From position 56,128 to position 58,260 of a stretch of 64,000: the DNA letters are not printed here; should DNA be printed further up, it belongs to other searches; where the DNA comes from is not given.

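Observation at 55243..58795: Orphan HD-phosphohydrolase / extended DHQS-like cyclase / DxD-protein operon: candidate undescribed cyclitol pathway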

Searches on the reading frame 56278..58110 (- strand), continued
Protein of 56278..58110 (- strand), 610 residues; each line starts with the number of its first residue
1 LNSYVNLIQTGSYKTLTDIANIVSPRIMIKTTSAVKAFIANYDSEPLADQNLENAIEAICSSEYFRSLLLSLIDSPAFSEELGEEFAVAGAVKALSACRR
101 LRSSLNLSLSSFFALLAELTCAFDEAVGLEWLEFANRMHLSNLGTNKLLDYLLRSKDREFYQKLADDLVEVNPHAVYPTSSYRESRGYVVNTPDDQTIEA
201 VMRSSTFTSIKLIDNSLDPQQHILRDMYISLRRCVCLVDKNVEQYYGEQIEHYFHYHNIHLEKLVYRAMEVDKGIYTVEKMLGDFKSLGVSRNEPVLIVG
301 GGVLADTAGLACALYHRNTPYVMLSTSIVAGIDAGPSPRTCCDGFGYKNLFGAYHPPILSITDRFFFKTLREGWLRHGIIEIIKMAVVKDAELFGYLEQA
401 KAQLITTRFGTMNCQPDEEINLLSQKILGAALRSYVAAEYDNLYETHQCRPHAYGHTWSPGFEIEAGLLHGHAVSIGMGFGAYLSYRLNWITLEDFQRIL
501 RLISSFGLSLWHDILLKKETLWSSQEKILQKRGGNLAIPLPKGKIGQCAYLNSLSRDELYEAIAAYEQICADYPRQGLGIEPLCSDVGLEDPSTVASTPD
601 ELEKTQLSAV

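Call 40: search_protein_families(library=pfam, proteins=[P0244, P0245, P0247, P0251, P0253, P0250, P0246, P0254], max_evalue=0.001)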
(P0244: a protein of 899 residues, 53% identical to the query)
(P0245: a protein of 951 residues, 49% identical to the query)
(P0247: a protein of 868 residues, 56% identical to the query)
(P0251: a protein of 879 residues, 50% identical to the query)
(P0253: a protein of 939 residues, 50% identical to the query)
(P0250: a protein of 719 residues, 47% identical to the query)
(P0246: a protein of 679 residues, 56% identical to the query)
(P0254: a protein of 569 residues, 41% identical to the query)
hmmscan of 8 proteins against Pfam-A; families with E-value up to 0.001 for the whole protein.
P0244 (899 aa): 8 families
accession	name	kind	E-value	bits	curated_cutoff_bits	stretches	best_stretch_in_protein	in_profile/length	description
PF01596.23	Methyltransf_3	-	3.3e-44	151.1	22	1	715-899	16-204/204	O-methyltransferase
PF01761.26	DHQ_synthase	-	4.4e-20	71.9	24.2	1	271-372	8-109/115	3-dehydroquinate synthase N-terminal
PF24621.2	DHQS_C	-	9.4e-15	55.2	27.6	1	379-516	1-129/144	3-dehydroquinate synthase C-terminal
PF13578.12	Methyltransf_24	-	4.1e-09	37.7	26.3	1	750-852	2-104/105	Methyltransferase domain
PF13847.12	Methyltransf_31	-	1.7e-07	31.5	27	1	745-854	4-113/145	Methyltransferase domain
PF01135.25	PCMT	-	2.3e-07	31.2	20.3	1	723-813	57-141/210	Protein-L-isoaspartate(D-aspartate) O-methyltransferase (PCMT)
PF13649.12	Methyltransf_25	-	8.5e-06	26.8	27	1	748-846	1-97/97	Methyltransferase domain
PF13685.12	Fe-ADH_2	-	0.00024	21.6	28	1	231-329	18-108/149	Iron-containing alcohol dehydrogenase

P0245 (951 aa): 6 families
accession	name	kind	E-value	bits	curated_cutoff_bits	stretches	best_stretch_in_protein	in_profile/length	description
PF01596.23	Methyltransf_3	-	2.6e-35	122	22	1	204-381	31-201/204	O-methyltransferase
PF01761.26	DHQ_synthase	-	3.4e-23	81.9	24.2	1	623-729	4-110/115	3-dehydroquinate synthase N-terminal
PF24621.2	DHQS_C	-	4.8e-13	49.7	27.6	1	735-871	1-129/144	3-dehydroquinate synthase C-terminal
PF13578.12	Methyltransf_24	-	5e-08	34.2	26.3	1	222-332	1-105/105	Methyltransferase domain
PF13685.12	Fe-ADH_2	-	1.4e-06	28.8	28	1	571-685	4-108/149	Iron-containing alcohol dehydrogenase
PF00465.25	Fe-ADH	-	0.00078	19.5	31.3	0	581-673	14-104/168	Iron-containing alcohol dehydrogenase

P0247 (868 aa): 5 families
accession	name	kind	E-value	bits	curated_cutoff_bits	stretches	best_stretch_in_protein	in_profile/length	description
PF01596.23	Methyltransf_3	-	3.6e-37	128.1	22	1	664-867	4-202/204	O-methyltransferase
PF01761.26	DHQ_synthase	-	1.4e-18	67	24.2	1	261-366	5-110/115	3-dehydroquinate synthase N-terminal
PF24621.2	DHQS_C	-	1e-12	48.7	27.6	1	372-518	1-135/144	3-dehydroquinate synthase C-terminal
PF13578.12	Methyltransf_24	-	1.5e-06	29.5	26.3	1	711-821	2-104/105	Methyltransferase domain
PF13649.12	Methyltransf_25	-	0.0009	20.3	27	0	709-789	1-70/97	Methyltransferase domain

P0251 (879 aa): 8 families
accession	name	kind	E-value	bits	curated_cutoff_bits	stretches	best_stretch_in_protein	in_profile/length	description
PF01596.23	Methyltransf_3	-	4.6e-45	153.9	22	1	691-877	17-203/204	O-methyltransferase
PF01761.26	DHQ_synthase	-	1.1e-18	67.3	24.2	1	281-390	3-112/115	3-dehydroquinate synthase N-terminal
PF24621.2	DHQS_C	-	4e-11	43.5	27.6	1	394-529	1-127/144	3-dehydroquinate synthase C-terminal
PF01135.25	PCMT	-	2.3e-06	28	20.3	1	705-762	61-117/210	Protein-L-isoaspartate(D-aspartate) O-methyltransferase (PCMT)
PF13578.12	Methyltransf_24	-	5.5e-06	27.7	26.3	1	724-829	2-105/105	Methyltransferase domain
PF13847.12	Methyltransf_31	-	8.4e-05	22.7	27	1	717-829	2-112/145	Methyltransferase domain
PF13685.12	Fe-ADH_2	-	0.00025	21.5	28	1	245-344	17-108/149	Iron-containing alcohol dehydrogenase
PF13649.12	Methyltransf_25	-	0.00036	21.6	27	1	722-798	1-70/97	Methyltransferase domain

P0253 (939 aa): 4 families
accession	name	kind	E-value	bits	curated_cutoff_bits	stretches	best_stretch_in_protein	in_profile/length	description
PF01596.23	Methyltransf_3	-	1.2e-31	110.1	22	1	735-938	12-203/204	O-methyltransferase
PF01761.26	DHQ_synthase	-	6e-20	71.5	24.2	1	305-410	6-111/115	3-dehydroquinate synthase N-terminal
PF24621.2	DHQS_C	-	8.3e-11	42.5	27.6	1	415-569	1-137/144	3-dehydroquinate synthase C-terminal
PF13578.12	Methyltransf_24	-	2.5e-05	25.6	26.3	1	774-892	2-104/105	Methyltransferase domain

P0250 (719 aa): 3 families
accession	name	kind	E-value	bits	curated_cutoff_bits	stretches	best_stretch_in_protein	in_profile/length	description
PF01761.26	DHQ_synthase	-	3.2e-19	69.1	24.2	1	344-451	3-110/115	3-dehydroquinate synthase N-terminal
PF24621.2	DHQS_C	-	2.5e-10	40.9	27.6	1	457-597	1-131/144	3-dehydroquinate synthase C-terminal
PF13685.12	Fe-ADH_2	-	0.00017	22.1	28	1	292-407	3-108/149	Iron-containing alcohol dehydrogenase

P0246 (679 aa): 2 families
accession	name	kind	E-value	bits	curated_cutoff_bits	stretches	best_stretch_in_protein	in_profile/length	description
PF01761.26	DHQ_synthase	-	1.8e-20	73.2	24.2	1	305-409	6-110/115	3-dehydroquinate synthase N-terminal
PF24621.2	DHQS_C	-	3.4e-14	53.5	27.6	1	415-558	1-135/144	3-dehydroquinate synthase C-terminal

P0254 (569 aa): 3 families
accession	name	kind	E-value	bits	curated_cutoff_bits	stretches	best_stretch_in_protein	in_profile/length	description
PF01761.26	DHQ_synthase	-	9.5e-20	70.8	24.2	1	243-350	7-114/115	3-dehydroquinate synthase N-terminal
PF24621.2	DHQS_C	-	9.3e-11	42.3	27.6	1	352-492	1-134/144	3-dehydroquinate synthase C-terminal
PF13685.12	Fe-ADH_2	-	7.5e-06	26.4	28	1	195-345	11-149/149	Iron-containing alcohol dehydrogenase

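Call 43: list_cluster_members(proteins=[P0241, P0243, P0244, P0245, P0246, P0247, P0250, P0251, P0253, P0254])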
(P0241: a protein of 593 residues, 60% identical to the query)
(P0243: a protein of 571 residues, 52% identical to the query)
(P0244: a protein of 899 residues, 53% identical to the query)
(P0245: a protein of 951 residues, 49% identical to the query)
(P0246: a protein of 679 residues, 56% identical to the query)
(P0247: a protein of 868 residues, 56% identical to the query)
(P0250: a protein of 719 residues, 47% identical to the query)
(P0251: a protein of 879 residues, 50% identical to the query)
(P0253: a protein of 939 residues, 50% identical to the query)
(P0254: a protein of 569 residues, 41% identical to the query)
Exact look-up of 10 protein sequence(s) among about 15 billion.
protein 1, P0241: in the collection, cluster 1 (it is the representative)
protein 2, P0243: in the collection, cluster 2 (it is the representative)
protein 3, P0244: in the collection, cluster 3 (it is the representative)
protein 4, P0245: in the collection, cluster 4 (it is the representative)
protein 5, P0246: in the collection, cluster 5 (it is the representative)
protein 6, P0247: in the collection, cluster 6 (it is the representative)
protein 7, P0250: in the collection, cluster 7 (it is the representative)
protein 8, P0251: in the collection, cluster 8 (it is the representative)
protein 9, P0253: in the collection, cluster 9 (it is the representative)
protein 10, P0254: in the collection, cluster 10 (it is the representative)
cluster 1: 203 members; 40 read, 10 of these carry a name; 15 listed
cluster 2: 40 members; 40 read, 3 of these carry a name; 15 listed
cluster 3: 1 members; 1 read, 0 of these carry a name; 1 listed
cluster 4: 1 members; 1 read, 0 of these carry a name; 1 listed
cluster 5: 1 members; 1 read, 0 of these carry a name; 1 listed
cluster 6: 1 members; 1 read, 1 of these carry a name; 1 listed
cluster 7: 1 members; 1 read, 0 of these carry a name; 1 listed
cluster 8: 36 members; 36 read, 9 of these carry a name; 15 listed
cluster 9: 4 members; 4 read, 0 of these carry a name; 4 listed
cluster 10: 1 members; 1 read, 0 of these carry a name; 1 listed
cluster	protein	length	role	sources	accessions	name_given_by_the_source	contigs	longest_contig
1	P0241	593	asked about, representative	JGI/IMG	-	3-dehydroquinate synthetase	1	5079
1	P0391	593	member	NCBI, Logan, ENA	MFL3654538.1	MAG: sedoheptulose 7-phosphate cyclase [Halioglobus sp.]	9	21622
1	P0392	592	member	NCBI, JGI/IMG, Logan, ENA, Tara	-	strand:+ start:308 stop:2086 length:1779 start_codon:yes stop_codon:yes gene_type:complete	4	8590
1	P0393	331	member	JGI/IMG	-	3-dehydroquinate synthase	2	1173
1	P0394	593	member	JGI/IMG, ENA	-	3-dehydroquinate synthetase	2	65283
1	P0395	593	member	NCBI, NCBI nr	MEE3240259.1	MAG: sedoheptulose 7-phosphate cyclase [Pseudomonadota bacterium] | sedoheptulose 7-phosphate cyclase [Pseudomonadota bacterium]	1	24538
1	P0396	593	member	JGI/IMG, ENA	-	3-dehydroquinate synthetase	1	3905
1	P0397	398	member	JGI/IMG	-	3-dehydroquinate synthetase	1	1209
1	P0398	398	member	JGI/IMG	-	3-dehydroquinate synthetase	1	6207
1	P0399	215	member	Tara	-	strand:- start:807 stop:1454 length:648 start_codon:yes stop_codon:yes gene_type:complete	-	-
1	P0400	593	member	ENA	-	-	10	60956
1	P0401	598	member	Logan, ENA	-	-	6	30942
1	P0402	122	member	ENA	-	-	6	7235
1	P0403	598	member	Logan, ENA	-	-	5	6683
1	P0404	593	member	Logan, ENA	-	-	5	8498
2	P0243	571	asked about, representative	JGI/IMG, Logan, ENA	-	3-dehydroquinate synthetase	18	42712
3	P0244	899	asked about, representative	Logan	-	-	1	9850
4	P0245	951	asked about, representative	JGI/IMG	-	-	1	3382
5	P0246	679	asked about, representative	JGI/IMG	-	-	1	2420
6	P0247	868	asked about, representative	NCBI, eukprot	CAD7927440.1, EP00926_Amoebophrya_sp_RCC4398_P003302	unnamed protein product, partial [Amoebophrya sp. A120] | GSA120T00004914001.1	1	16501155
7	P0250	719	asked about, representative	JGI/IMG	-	-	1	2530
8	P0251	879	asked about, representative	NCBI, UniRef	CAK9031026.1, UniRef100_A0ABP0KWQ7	unnamed protein product [Durusdinium trenchii] | Uncharacterized protein n=1 Tax=Durusdinium trenchii TaxID=1381693 RepID=A0ABP0KWQ7_9DINO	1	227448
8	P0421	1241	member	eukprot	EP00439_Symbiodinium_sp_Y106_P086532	s314_g33.t4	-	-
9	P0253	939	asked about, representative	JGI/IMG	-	-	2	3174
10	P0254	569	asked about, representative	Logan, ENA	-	-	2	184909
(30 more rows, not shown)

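Call 44: find_encoding_contigs(protein=P0243, flank=8000, max_places=4)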
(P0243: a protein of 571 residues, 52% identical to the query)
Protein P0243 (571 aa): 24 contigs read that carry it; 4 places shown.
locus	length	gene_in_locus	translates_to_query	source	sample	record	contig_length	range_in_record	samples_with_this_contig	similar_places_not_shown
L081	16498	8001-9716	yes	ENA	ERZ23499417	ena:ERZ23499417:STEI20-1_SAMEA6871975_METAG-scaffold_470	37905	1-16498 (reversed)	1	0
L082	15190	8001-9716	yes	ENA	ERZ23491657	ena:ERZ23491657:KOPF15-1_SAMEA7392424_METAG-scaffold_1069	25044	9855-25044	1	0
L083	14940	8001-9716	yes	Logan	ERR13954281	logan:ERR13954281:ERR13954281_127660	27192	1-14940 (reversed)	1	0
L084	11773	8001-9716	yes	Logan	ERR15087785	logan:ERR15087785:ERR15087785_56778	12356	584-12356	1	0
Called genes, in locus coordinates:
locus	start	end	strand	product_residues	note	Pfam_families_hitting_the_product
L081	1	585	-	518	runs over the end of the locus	PF00370:FGGY_N, PF02782:FGGY_C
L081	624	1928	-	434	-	PF01261:AP_endonuc_2, PF27526:XylA2_C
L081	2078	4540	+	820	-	PF08206:OB_RNB (faint), PF17849:OB_Dis3 (faint), PF17876:CSD2, PF00773:RNB, PF00575:S1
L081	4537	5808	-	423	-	PF00483:NTP_transferase, PF24894:Hexapep_GlmU (faint), PF25247:LbH_GLGC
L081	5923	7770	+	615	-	PF13522:GATase_6, PF13537:GATase_7, PF01380:SIS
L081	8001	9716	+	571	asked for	PF01761:DHQ_synthase, PF24621:DHQS_C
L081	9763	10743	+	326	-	-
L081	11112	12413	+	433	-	PF00884:Sulfatase, PF01663:Phosphodiest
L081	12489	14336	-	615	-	PF13306:LRR_5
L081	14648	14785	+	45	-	-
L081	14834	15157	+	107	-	PF01380:SIS (weak)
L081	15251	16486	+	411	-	PF02005:TRM (weak)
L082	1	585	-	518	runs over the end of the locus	PF00370:FGGY_N, PF02782:FGGY_C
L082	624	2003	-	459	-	PF01261:AP_endonuc_2, PF27526:XylA2_C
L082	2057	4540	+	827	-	PF08206:OB_RNB (faint), PF17849:OB_Dis3 (faint), PF17876:CSD2, PF00773:RNB, PF00575:S1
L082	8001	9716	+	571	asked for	PF01761:DHQ_synthase, PF24621:DHQS_C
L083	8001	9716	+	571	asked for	PF01761:DHQ_synthase, PF24621:DHQS_C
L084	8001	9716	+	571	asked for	PF01761:DHQ_synthase, PF24621:DHQS_C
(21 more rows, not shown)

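Call 45: find_encoding_contigs(protein=P0254, flank=8000, max_places=3)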
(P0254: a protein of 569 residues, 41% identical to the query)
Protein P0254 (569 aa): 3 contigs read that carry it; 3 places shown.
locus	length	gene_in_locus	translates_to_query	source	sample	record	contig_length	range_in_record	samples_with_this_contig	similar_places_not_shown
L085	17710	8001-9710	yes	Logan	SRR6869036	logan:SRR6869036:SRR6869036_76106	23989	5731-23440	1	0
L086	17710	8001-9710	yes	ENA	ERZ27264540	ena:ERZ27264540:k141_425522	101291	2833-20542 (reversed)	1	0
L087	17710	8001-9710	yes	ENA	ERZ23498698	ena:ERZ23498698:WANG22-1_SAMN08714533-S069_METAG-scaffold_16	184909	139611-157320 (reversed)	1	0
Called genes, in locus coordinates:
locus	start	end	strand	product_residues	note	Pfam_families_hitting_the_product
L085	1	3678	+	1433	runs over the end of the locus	PF27051:TamB_N (faint), PF04357:TamB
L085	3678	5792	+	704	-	PF07244:POTRA (weak), PF01103:Omp85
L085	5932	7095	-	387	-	PF01590:GAF, PF13185:GAF_2, PF00512:HisKA (weak), PF02518:HATPase_c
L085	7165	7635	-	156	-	-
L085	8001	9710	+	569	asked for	PF13685:Fe-ADH_2 (faint), PF01761:DHQ_synthase, PF24621:DHQS_C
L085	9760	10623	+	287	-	-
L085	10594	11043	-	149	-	PF07885:Ion_trans_2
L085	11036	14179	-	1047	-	PF00873:ACR_tran, PF03176:MMPL, PF02355:SecD_SecF_C (weak)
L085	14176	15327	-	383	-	PF25919:BSH_CusB (faint), PF25973:BSH_CzcB (faint), PF25917:BSH_RND, PF25876:HH_MFP_RND, PF25885:HH_EMRA (weak), PF25944:Beta-barrel_RND, PF25954:Beta-barrel_RND_2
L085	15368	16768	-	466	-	PF02321:OEP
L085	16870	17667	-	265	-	PF00722:Glyco_hydro_16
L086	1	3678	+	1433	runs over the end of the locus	PF27051:TamB_N (faint), PF04357:TamB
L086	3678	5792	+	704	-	PF07244:POTRA (weak), PF01103:Omp85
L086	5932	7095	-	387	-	PF01590:GAF, PF13185:GAF_2, PF00512:HisKA (weak), PF02518:HATPase_c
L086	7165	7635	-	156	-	-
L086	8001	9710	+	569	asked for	PF13685:Fe-ADH_2 (faint), PF01761:DHQ_synthase, PF24621:DHQS_C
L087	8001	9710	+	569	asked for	PF13685:Fe-ADH_2 (faint), PF01761:DHQ_synthase, PF24621:DHQS_C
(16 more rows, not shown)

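Call 48: find_encoding_contigs(protein=P0241, flank=8000, max_places=3)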
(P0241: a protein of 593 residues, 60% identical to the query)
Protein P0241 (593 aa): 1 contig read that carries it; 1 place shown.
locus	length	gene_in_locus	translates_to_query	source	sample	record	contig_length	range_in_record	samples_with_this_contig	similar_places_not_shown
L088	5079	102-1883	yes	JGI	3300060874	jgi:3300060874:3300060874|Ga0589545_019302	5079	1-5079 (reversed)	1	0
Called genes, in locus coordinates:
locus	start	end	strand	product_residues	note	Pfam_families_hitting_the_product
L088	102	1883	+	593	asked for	PF01761:DHQ_synthase, PF24621:DHQS_C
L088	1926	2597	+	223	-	PF00702:Hydrolase, PF13419:HAD_2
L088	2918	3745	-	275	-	PF02353:CMAS, PF01209:Ubie_methyltran (weak), PF13489:Methyltransf_23, PF08241:Methyltransf_11, PF08242:Methyltransf_12, PF13649:Methyltransf_25, PF13847:Methyltransf_31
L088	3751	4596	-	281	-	PF13847:Methyltransf_31 (weak), PF08241:Methyltransf_11, PF08242:Methyltransf_12, PF13649:Methyltransf_25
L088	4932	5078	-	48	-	?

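Call 52: list_cluster_members(proteins=[P0256, P0257, P0259, P0265, P0271, P0274, P0277, P0288, P0289, P0292])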
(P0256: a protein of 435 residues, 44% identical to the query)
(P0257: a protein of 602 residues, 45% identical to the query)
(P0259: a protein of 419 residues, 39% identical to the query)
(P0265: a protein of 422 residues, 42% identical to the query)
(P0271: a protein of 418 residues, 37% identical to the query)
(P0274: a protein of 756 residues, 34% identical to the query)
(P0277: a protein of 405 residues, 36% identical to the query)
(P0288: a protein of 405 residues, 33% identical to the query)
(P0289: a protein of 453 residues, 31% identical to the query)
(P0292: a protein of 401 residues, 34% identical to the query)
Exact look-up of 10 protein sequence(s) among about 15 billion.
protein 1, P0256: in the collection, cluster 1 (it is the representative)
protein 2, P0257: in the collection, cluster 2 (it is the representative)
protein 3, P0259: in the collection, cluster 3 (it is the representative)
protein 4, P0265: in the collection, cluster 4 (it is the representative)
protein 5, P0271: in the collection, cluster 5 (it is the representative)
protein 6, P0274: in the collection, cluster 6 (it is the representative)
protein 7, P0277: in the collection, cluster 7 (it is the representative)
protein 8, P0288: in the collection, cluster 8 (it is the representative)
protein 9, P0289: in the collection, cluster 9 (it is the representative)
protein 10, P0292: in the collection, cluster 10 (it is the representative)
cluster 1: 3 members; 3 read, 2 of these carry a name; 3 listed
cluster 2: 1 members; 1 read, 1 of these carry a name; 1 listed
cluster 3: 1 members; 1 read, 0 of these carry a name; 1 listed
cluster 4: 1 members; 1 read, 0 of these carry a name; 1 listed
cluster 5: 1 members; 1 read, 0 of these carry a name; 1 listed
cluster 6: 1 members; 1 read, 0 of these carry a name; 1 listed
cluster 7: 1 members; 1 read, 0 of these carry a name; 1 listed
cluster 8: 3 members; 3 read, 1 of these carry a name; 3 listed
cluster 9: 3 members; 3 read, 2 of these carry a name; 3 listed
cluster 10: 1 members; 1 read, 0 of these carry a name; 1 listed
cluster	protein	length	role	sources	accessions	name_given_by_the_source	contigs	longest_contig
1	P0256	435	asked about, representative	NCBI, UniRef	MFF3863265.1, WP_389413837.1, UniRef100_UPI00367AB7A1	sedoheptulose 7-phosphate cyclase [Streptomyces sp. NPDC002209] | sedoheptulose 7-phosphate cyclase n=1 Tax=Streptomyces sp. NPDC002209 TaxID=3364638 ...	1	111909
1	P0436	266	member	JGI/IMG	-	3-dehydroquinate synthase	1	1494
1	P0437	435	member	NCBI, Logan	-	-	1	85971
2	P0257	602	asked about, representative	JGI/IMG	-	3-dehydroquinate synthetase/predicted O-methyltransferase YrrM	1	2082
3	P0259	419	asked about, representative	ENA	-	-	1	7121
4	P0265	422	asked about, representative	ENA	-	-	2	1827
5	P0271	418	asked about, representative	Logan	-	-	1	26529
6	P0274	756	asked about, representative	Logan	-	-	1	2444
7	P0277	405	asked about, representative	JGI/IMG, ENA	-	-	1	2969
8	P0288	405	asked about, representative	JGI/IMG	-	-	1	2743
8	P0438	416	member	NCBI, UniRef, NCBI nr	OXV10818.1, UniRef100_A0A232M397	hypothetical protein Egran_01421 [Elaphomyces granulatus] | Uncharacterized protein n=1 Tax=Elaphomyces granulatus TaxID=519963 RepID=A0A232M397_9EURO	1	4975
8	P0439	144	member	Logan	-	-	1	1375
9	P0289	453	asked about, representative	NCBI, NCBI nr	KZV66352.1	2-epi-5-epi-valiolone synthase [Peniophora sp. CONT]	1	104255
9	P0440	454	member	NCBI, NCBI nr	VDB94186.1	unnamed protein product [Peniophora sp. CBMAI 1063]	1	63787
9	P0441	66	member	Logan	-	-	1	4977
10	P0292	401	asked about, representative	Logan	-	-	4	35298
